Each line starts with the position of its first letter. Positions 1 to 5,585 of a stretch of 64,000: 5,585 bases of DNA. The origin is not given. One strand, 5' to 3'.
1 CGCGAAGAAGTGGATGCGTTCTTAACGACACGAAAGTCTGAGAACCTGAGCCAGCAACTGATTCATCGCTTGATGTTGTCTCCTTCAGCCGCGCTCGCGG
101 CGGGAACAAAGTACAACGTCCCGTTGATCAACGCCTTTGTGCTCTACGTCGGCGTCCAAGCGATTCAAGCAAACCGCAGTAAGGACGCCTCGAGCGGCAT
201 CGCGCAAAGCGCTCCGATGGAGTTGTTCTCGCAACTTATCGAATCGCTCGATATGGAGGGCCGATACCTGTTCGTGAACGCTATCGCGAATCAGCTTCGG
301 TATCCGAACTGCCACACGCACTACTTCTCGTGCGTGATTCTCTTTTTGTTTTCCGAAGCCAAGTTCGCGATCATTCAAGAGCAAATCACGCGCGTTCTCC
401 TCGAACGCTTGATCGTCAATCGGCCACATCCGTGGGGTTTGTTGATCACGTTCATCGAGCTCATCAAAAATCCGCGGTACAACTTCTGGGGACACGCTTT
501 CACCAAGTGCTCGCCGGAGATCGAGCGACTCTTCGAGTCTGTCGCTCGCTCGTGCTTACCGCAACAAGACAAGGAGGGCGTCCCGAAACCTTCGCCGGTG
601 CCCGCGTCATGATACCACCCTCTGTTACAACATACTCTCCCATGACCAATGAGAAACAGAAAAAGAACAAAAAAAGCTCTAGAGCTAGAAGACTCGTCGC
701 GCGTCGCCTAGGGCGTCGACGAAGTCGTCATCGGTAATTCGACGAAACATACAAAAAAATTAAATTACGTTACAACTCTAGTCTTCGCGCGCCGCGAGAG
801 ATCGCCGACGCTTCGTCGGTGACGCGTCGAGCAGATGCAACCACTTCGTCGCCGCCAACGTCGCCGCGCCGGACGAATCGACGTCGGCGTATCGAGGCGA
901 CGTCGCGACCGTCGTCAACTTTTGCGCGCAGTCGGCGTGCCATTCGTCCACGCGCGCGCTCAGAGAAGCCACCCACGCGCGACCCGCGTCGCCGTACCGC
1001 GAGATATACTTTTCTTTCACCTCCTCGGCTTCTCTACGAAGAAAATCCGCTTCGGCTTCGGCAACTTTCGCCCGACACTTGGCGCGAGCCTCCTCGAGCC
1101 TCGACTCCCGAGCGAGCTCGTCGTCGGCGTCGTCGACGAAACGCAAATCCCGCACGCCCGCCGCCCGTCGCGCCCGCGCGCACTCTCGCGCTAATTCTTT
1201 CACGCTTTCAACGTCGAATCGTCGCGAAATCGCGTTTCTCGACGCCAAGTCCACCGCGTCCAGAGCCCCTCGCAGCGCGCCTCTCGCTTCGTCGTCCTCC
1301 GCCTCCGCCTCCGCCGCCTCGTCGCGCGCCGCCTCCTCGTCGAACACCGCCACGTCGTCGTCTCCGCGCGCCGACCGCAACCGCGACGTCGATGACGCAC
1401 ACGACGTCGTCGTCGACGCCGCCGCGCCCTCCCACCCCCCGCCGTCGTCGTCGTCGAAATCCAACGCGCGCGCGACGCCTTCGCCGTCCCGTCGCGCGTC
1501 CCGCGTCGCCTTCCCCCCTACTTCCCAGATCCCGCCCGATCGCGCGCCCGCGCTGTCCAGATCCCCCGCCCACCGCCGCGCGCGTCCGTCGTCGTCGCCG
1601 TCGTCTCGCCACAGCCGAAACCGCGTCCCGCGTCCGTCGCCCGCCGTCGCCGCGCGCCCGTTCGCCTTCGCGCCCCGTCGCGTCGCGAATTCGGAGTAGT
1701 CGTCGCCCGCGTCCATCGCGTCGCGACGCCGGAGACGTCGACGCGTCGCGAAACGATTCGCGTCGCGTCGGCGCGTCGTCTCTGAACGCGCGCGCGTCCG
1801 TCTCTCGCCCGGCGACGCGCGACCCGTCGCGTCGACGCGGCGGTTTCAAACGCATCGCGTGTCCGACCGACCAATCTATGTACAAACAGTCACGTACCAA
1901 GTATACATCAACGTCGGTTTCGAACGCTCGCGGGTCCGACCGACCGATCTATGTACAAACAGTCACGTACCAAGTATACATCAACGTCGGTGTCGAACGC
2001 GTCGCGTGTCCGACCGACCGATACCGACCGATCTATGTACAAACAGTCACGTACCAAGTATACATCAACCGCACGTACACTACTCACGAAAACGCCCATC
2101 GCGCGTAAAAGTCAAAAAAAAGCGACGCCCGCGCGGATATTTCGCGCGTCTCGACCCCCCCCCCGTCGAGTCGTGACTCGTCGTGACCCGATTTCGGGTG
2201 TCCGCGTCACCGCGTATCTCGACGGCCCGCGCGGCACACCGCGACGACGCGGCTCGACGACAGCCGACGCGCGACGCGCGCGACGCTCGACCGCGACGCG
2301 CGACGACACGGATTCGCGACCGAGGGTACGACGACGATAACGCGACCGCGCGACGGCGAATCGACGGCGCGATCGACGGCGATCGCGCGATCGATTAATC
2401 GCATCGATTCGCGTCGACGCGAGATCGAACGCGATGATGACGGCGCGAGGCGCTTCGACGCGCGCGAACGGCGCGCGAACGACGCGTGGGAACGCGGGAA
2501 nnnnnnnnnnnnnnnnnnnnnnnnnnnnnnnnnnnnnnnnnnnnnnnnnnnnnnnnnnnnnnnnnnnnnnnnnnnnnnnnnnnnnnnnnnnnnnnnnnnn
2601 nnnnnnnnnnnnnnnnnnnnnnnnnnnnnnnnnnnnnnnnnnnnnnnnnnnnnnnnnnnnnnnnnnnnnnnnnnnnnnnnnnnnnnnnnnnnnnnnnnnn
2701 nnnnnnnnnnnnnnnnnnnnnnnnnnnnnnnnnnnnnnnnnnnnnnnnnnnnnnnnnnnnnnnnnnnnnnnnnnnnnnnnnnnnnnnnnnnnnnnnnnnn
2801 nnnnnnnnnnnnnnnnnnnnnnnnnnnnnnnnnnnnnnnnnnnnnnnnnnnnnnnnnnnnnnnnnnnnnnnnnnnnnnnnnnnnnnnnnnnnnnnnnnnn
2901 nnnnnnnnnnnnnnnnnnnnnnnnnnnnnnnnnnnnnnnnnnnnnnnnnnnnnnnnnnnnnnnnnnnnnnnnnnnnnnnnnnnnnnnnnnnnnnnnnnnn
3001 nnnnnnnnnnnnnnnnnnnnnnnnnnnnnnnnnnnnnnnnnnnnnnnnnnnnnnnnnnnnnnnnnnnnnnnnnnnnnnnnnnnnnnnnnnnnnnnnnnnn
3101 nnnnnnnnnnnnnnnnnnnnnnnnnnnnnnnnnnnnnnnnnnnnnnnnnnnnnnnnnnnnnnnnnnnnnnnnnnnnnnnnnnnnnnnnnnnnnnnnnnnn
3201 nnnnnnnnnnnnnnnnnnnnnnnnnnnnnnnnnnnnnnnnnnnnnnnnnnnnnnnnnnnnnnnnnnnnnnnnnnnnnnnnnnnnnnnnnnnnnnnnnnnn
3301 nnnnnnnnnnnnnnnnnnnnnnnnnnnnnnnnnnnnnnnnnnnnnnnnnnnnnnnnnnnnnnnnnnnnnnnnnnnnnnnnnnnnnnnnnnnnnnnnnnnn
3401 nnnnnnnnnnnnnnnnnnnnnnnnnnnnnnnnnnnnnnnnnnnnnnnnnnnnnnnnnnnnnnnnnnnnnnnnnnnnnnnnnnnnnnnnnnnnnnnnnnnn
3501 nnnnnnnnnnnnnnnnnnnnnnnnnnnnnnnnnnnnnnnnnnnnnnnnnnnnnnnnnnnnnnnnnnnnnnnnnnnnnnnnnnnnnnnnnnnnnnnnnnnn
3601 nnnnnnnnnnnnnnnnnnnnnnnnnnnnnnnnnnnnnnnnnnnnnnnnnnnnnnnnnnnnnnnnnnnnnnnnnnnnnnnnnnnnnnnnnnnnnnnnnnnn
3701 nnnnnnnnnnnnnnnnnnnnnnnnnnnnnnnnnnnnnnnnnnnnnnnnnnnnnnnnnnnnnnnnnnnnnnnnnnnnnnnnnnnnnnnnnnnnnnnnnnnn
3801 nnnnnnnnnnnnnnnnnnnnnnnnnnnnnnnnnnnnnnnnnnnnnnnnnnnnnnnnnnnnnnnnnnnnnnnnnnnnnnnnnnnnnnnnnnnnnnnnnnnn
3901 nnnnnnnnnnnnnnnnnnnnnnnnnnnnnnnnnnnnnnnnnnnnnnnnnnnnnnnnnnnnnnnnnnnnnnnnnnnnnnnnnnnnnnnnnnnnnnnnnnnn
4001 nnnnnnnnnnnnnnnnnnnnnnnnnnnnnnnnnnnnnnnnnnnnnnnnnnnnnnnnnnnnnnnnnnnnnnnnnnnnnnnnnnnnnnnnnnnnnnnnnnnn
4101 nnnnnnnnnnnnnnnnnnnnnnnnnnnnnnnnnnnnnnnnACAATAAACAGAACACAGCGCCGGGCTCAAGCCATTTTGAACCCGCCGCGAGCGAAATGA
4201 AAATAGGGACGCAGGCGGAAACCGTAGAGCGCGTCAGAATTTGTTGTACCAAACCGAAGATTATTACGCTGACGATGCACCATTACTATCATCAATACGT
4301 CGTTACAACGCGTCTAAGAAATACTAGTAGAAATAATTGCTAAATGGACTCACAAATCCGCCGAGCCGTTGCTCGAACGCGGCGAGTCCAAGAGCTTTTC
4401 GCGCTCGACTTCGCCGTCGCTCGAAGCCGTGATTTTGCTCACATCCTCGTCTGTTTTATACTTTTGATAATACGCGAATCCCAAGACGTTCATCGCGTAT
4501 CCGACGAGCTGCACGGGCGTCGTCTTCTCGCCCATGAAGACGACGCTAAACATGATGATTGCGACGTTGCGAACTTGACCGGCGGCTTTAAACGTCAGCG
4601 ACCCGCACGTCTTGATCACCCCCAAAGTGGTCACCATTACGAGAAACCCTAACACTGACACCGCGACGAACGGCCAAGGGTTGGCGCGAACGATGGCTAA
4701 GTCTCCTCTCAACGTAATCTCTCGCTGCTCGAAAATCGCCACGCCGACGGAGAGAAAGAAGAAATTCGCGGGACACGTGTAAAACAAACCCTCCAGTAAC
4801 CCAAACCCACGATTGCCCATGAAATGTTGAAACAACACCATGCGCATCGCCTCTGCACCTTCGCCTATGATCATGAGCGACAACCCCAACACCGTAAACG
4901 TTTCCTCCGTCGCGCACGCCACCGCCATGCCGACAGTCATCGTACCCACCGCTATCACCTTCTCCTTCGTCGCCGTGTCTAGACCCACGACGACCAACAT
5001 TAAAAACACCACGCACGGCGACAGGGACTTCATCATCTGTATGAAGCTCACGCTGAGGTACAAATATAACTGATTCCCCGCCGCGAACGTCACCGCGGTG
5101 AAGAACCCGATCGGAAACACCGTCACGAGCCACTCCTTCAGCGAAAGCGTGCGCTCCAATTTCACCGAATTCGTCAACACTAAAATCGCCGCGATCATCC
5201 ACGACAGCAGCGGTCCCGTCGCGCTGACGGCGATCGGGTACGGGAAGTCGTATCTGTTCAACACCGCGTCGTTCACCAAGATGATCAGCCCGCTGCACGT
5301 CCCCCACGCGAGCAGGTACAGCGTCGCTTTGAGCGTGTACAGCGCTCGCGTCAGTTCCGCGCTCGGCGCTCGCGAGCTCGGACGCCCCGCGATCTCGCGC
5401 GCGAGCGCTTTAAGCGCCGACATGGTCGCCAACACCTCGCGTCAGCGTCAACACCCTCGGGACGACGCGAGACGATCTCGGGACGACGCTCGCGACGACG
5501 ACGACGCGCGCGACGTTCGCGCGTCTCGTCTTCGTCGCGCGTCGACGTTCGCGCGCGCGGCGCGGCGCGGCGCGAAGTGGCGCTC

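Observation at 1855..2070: Three-copy ~74-bp tandem repeat, locally AT-richer, in the divergent upstream region of the ADP-glucose pyrophosphorylase gene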

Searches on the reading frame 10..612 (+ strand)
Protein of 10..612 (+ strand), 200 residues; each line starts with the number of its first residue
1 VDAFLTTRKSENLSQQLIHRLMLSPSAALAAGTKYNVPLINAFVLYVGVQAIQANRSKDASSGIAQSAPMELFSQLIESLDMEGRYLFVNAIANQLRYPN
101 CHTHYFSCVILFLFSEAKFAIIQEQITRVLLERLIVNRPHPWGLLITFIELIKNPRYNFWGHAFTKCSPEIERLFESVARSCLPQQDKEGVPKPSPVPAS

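Call 10: search_protein_families(library=pfam, proteins=[window:10-612:+])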
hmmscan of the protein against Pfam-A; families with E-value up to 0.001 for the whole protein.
window:10-612:+ (200 aa): 1 family
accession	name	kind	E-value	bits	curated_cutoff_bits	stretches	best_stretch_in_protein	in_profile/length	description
PF04054.21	Not1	-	2.7e-68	231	22.7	1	2-179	186-372/372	CCR4-Not complex component, Not1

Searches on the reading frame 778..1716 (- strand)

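Call 10: search_protein_families(library=pfam, proteins=[window:778-1716:-])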
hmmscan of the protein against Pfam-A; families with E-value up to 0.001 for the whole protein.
window:778-1716:- (312 aa): 0 families

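Call 69: search_protein_families(library=pfam, proteins=[L013:2399-3838:-, L013:2-2350:+])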
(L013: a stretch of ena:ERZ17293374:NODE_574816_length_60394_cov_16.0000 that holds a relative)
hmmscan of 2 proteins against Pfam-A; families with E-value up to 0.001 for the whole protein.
L013:2399-3838:- (479 aa): 7 families
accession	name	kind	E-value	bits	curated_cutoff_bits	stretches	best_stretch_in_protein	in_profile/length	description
PF00743.25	FMO-like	-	2.2e-54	185.3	22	2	32-263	3-215/532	Flavin-binding monooxygenase-like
PF13738.12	Pyr_redox_3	-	3.5e-14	53.2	30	1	188-352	126-302/305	Pyridine nucleotide-disulphide oxidoreductase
PF07992.20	Pyr_redox_2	-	3.7e-11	43.4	26.1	1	32-336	2-257/291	Pyridine nucleotide-disulphide oxidoreductase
PF13434.12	Lys_Orn_oxgnase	-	1.3e-08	34.8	21.3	1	120-257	91-214/339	L-lysine 6-monooxygenase/L-ornithine 5-monooxygenase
PF13450.12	NAD_binding_8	-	3.2e-06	27.8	21.9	1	35-70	1-36/68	NAD(P)-binding Rossmann-like domain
PF13454.12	NAD_binding_9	-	4.3e-06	27.2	21.8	1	34-196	1-154/155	FAD-NAD(P)-binding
PF01266.30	DAO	-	0.00031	20.8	27.9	0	32-68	1-38/353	FAD dependent oxidoreductase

L013:2-2350:+ (782 aa): 0 families

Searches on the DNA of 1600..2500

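Call 6: search_rna_families(source=window, start=1600, end=2500, threshold=evalue, max_evalue=10, show_alignments=3)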
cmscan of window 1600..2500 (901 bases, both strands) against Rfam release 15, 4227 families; matches with E-value up to 10: 15.
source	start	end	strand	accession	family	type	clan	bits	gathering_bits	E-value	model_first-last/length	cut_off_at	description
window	1702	1757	-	RF01531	TB10Cs3H1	Gene; snRNA; snoRNA; HACA-box;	-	22.4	40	0.097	1-62/62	no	Trypanosomatid snoRNA TB10Cs3H1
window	1730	1778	+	RF03934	mir-m107-1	Gene; miRNA;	-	21.9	83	0.26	1-65/65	no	mir-m107-1 microRNA precursor family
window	1673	1769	+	RF01521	CC1840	Gene; sRNA;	-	20.9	50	2.8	1-95/95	no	caulobacter sRNA CC1840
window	1752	1879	+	RF02868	ncS037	Gene; sRNA;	-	19.6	112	1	1-152/152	no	Burkholderia sRNA 37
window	1732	1777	-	RF03934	mir-m107-1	Gene; miRNA;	-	19.2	83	1.2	1-65/65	no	mir-m107-1 microRNA precursor family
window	2377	2431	+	RF03934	mir-m107-1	Gene; miRNA;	-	18.2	83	2.2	1-65/65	no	mir-m107-1 microRNA precursor family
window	2377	2431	-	RF03934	mir-m107-1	Gene; miRNA;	-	17.9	83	2.6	1-65/65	no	mir-m107-1 microRNA precursor family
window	2281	2431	-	RF00102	VA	Gene;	-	17.7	62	3.6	1-159/159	no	VA RNA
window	1717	1779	+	RF01665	P13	Gene; sRNA;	-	17.7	70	5.5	1-76/76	no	Pseudomonas sRNA P13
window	2383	2486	-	RF01497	ALIL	Cis-reg;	-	17.3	50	0.051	1-117/117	no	ALIL pseudoknot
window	1717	1751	+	RF01862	TB10Cs4H2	Gene; snRNA; snoRNA; HACA-box;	-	16.9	50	2.1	15-48/67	no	Trypanosomatid snoRNA TB10Cs4H2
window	2286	2357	-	RF02883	BcKCsr2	Gene; sRNA;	-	16.8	40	0.33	7-78/129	no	Burkholderia sRNA 2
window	2349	2410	-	RF03771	mir-341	Gene; miRNA;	-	16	90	3.4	1-96/96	no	mir-341 microRNA precursor family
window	2409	2449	+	RF03260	mir-8229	Gene; miRNA;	-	15.1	45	7.7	1-59/59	no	mir-8229 microRNA precursor family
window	1946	2003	-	RF00292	snoTBR5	Gene; snRNA; snoRNA; CD-box;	-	14.1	44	2.9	1-94/94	no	Small nucleolar RNA TBR5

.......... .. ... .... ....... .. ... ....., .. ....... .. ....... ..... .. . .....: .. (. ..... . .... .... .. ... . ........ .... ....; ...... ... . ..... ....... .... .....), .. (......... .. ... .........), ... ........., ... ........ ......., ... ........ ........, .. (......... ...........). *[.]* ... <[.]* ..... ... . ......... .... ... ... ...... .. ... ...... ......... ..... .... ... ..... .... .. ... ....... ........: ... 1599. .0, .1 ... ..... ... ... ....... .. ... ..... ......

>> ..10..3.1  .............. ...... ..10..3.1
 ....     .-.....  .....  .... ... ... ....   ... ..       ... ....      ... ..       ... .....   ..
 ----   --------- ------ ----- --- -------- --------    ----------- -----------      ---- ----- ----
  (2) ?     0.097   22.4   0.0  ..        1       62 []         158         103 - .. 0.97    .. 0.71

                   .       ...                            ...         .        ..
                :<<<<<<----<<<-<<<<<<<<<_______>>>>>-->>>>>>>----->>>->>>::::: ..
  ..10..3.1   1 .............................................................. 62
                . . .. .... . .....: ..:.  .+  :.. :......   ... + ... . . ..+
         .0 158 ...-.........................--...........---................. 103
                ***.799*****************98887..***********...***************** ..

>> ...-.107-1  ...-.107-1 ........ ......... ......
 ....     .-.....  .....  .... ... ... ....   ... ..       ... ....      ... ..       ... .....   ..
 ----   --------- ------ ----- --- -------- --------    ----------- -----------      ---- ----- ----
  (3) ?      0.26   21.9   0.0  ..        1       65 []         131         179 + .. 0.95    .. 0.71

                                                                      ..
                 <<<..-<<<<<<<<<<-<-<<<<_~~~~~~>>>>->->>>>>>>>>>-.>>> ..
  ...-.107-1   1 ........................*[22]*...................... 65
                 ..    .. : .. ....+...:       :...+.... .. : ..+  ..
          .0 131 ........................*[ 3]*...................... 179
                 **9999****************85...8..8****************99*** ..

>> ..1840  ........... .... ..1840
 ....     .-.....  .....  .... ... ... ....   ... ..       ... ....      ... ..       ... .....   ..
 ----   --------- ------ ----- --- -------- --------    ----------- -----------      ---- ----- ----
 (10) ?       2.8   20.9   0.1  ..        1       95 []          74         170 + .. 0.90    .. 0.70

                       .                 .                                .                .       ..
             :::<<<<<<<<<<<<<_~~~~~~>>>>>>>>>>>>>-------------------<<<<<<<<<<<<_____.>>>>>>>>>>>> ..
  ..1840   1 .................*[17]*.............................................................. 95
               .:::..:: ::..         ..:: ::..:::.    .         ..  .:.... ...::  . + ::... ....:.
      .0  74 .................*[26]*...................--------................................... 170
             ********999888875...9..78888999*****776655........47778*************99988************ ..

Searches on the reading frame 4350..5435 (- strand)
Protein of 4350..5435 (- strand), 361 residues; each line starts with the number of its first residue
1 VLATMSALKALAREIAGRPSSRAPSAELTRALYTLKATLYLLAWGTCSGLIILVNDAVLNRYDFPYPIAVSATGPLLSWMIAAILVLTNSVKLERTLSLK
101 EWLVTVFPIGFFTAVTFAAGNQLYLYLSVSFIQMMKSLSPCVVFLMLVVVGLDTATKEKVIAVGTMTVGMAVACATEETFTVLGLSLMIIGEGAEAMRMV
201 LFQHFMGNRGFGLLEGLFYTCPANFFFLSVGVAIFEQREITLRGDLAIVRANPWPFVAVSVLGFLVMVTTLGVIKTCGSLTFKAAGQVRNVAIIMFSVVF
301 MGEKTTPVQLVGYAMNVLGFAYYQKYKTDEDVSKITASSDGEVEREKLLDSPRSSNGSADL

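Call 10: search_protein_families(library=pfam, proteins=[window:4350-5435:-])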
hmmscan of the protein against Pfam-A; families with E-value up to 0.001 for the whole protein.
window:4350-5435:- (361 aa): 3 families
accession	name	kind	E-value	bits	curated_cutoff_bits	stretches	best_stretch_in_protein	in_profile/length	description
PF03151.22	TPT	-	5.5e-17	62.5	30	1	36-323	2-290/291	Triose-phosphate Transporter family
PF08449.17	UAA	-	8.7e-05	22.2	26.2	1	87-325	55-309/311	UAA transporter family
PF00892.27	EamA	-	0.00043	21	28.2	0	38-172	4-132/135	EamA-like transporter family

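Call 69: search_protein_families(library=pfam, proteins=[L013:2399-3838:-, L013:2-2350:+])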
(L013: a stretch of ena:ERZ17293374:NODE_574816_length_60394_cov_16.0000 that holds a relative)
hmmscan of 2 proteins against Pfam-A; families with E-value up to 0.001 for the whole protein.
L013:2399-3838:- (479 aa): 7 families
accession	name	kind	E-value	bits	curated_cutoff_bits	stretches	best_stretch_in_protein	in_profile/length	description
PF00743.25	FMO-like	-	2.2e-54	185.3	22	2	32-263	3-215/532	Flavin-binding monooxygenase-like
PF13738.12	Pyr_redox_3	-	3.5e-14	53.2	30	1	188-352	126-302/305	Pyridine nucleotide-disulphide oxidoreductase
PF07992.20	Pyr_redox_2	-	3.7e-11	43.4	26.1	1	32-336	2-257/291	Pyridine nucleotide-disulphide oxidoreductase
PF13434.12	Lys_Orn_oxgnase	-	1.3e-08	34.8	21.3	1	120-257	91-214/339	L-lysine 6-monooxygenase/L-ornithine 5-monooxygenase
PF13450.12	NAD_binding_8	-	3.2e-06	27.8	21.9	1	35-70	1-36/68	NAD(P)-binding Rossmann-like domain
PF13454.12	NAD_binding_9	-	4.3e-06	27.2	21.8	1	34-196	1-154/155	FAD-NAD(P)-binding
PF01266.30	DAO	-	0.00031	20.8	27.9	0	32-68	1-38/353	FAD dependent oxidoreductase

L013:2-2350:+ (782 aa): 0 families
